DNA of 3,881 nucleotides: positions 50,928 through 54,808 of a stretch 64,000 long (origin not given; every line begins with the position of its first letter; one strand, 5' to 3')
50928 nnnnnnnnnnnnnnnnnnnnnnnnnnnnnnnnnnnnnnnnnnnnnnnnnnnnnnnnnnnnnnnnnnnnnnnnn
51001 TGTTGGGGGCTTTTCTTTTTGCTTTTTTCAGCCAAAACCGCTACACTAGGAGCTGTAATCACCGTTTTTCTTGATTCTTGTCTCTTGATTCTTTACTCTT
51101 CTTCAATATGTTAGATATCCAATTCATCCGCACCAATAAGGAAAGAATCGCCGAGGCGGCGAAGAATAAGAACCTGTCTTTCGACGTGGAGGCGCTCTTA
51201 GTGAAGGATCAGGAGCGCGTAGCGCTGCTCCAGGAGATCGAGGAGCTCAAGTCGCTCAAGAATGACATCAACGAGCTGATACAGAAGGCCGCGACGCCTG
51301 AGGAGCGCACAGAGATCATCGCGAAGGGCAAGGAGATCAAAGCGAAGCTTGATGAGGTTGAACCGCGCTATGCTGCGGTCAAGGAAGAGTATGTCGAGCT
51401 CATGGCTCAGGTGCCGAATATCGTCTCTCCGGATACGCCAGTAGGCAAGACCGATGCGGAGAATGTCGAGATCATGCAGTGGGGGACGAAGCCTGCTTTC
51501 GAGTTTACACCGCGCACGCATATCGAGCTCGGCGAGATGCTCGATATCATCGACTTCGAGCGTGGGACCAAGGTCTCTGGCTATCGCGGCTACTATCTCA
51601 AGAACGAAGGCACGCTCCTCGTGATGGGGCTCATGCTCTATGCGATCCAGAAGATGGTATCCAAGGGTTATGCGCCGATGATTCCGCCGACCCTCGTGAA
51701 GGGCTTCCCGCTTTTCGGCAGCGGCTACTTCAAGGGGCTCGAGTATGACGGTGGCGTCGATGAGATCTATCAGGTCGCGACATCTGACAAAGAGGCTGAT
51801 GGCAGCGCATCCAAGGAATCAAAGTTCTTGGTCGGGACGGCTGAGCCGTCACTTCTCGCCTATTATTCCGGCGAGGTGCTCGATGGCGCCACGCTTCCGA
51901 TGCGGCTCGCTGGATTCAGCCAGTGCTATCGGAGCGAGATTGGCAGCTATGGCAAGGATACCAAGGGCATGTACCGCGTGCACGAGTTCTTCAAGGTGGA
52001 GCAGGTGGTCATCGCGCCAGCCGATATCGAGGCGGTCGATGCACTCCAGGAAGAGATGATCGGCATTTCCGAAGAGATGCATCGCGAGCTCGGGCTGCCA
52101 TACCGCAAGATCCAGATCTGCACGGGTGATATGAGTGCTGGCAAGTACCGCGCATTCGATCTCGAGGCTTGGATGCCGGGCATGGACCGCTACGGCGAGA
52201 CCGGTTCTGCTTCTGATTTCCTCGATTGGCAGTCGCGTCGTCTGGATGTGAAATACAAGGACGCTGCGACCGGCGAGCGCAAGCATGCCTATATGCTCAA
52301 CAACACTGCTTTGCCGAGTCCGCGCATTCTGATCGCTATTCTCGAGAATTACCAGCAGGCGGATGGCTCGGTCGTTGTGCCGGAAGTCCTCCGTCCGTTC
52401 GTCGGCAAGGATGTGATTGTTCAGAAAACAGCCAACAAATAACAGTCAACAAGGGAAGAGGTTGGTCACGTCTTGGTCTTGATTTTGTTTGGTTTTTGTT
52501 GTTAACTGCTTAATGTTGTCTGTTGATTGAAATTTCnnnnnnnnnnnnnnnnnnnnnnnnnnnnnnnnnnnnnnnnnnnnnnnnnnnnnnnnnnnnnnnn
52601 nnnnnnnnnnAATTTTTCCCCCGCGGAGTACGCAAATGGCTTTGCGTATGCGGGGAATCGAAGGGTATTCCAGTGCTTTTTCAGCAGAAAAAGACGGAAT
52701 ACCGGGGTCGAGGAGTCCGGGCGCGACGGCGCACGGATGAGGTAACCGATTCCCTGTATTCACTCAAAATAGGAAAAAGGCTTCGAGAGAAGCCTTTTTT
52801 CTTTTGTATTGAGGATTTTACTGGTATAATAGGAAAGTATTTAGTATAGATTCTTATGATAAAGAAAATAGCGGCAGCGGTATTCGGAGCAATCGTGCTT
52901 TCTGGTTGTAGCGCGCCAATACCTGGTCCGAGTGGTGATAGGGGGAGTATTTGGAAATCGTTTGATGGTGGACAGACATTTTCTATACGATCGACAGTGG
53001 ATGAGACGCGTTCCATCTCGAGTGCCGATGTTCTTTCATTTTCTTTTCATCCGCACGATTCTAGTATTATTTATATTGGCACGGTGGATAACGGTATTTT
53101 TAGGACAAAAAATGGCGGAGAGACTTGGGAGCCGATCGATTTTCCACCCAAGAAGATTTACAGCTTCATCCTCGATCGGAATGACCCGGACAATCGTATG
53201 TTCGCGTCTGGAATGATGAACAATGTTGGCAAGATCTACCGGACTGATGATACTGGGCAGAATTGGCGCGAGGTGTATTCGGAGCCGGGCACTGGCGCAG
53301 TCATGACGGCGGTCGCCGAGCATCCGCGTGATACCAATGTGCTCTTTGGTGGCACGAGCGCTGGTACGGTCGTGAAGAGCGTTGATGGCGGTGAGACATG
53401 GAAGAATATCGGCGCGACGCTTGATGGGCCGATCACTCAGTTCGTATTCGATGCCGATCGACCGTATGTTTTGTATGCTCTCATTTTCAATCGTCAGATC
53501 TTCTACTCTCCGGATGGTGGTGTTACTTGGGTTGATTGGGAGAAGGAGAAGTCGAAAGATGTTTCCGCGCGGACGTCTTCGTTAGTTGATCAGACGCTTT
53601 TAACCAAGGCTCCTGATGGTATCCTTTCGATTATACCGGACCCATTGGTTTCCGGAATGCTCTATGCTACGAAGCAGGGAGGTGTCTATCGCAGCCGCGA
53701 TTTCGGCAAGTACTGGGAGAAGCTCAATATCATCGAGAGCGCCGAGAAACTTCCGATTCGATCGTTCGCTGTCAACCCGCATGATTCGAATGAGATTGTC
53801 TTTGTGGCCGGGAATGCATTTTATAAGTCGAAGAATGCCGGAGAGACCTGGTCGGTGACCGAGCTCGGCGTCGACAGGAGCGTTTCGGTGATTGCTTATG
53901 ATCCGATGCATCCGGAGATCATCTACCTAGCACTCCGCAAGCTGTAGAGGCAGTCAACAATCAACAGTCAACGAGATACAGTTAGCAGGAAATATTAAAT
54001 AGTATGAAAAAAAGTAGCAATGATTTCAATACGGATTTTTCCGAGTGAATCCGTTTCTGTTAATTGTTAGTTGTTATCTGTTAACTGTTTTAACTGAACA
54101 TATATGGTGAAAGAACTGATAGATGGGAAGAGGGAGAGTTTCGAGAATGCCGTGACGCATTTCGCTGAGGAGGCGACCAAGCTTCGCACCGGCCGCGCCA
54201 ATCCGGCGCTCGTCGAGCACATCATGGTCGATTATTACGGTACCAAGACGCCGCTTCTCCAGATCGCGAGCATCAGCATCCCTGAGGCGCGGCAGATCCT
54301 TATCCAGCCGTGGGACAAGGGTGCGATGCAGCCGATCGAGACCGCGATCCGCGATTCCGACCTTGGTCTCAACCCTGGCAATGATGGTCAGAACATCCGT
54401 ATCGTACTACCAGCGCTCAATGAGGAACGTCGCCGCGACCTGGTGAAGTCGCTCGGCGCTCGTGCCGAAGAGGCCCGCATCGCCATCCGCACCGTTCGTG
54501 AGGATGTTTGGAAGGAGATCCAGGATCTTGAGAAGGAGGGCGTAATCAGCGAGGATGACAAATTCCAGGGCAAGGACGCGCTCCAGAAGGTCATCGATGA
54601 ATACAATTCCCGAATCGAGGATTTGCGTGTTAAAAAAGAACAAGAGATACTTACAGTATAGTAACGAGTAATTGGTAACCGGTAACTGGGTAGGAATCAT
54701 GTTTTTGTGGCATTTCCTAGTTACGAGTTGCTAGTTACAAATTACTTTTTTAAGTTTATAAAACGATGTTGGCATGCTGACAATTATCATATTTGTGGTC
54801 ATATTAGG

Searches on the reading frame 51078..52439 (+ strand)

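Call 34: search_protein_families(library=pfam, proteins=[window:51078-52439:+], max_evalue=0.00001)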
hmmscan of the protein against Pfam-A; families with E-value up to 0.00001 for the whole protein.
window:51078-52439:+ (454 aa): 2 families
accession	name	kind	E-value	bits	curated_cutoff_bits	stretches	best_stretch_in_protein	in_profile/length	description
PF00587.30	tRNA-synt_2b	-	2.3e-30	106.4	29.3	1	246-425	8-179/179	tRNA synthetase class II core domain (G, H, P, S and T)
PF02403.27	Seryl_tRNA_N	-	1.4e-19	70.7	28.2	1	11-116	1-108/108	Seryl-tRNA synthetase N-terminal domain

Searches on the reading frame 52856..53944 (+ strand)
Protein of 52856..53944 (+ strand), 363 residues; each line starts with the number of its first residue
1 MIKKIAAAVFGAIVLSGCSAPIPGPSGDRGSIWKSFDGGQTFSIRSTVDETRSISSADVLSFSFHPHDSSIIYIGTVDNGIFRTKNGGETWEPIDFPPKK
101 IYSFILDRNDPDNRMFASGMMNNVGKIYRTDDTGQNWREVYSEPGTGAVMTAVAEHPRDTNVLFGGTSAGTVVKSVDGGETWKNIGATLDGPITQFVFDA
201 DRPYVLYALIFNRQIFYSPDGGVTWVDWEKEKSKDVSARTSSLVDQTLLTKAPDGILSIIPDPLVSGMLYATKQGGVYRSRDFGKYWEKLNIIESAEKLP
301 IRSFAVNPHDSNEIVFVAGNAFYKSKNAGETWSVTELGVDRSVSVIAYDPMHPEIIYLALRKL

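Call 34: search_protein_families(library=pfam, proteins=[window:52856-53944:+], max_evalue=0.00001)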
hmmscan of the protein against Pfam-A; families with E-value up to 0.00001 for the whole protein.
window:52856-53944:+ (363 aa): 3 families
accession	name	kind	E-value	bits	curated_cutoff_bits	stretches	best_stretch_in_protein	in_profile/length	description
PF15902.12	Sortilin-Vps10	-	3e-26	92.7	33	3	31-140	2-112/446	Sortilin, neurotensin receptor 3,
PF14870.12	PSII_BNR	-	1.2e-14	54.8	27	1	27-144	35-144/303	Photosynthesis system II assembly factor YCF48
PF02012.26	BNR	-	4.9e-11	41.3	27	0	175-183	3-11/12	BNR/Asp-box repeat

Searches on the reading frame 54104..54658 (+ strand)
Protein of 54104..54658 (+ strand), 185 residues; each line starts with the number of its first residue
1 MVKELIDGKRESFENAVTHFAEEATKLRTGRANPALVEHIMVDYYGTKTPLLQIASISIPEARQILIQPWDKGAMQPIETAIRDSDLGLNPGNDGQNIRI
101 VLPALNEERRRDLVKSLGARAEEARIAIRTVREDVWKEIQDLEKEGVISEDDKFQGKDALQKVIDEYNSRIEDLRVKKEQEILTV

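Call 34: search_protein_families(library=pfam, proteins=[window:54104-54658:+], max_evalue=0.00001)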
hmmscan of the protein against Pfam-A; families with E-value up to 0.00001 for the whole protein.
window:54104-54658:+ (185 aa): 1 family
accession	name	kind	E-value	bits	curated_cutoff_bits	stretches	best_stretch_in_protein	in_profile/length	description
PF01765.24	RRF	-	2.5e-60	203.5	29.7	1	21-183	2-164/164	Ribosome recycling factor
